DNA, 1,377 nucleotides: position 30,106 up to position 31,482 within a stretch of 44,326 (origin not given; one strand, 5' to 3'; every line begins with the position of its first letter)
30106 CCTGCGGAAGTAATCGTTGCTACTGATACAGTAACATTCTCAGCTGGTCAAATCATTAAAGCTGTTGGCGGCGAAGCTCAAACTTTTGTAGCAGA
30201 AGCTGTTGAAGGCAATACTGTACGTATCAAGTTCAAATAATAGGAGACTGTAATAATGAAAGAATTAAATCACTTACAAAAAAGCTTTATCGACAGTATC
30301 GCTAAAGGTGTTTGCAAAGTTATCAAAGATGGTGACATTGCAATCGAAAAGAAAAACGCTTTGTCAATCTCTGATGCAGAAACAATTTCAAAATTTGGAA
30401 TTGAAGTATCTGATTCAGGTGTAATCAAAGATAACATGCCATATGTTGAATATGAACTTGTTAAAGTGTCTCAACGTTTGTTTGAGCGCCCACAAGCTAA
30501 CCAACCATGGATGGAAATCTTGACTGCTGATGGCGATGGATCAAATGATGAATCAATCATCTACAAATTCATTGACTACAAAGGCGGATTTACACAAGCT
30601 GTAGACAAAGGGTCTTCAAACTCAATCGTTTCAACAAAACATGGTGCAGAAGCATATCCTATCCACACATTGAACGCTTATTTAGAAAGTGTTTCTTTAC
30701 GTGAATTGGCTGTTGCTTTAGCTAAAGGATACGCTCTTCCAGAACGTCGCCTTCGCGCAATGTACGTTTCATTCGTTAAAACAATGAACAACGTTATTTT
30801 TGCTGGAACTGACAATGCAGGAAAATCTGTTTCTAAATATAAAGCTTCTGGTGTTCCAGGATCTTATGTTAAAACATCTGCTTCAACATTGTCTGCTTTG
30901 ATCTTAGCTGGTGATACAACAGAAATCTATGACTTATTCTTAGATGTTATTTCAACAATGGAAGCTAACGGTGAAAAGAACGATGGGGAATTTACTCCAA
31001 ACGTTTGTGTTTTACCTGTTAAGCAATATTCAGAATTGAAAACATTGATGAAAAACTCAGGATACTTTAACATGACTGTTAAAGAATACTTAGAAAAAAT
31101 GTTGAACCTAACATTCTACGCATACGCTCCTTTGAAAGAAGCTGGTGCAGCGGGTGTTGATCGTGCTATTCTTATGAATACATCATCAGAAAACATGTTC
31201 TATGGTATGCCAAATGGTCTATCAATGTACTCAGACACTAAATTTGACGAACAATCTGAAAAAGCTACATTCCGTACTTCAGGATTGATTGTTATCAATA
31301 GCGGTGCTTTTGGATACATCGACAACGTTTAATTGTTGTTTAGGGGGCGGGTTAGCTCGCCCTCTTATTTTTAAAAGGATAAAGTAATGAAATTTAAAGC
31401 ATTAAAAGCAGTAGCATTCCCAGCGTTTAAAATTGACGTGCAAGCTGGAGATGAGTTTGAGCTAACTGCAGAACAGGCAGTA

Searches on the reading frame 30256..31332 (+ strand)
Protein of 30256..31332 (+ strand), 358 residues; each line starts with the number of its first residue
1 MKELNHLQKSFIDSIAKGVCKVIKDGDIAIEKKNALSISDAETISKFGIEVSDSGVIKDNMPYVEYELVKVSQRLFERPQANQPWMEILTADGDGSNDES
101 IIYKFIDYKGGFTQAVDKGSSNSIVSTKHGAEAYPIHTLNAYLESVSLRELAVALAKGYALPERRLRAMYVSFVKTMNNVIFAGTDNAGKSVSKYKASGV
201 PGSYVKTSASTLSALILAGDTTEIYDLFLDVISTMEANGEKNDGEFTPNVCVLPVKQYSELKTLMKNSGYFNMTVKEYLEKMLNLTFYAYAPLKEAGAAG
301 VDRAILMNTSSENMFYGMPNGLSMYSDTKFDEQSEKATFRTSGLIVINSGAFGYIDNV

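Call 22: search_protein_families(library=phrogs, proteins=[window:30256-31332:+], max_evalue=0.01)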
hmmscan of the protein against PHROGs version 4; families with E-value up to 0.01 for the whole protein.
window:30256-31332:+ (358 aa): 1 family
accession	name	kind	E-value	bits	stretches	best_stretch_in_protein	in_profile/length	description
phrog_264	-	head and packaging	4.6e-28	99.1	1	56-357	23-320/321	major head protein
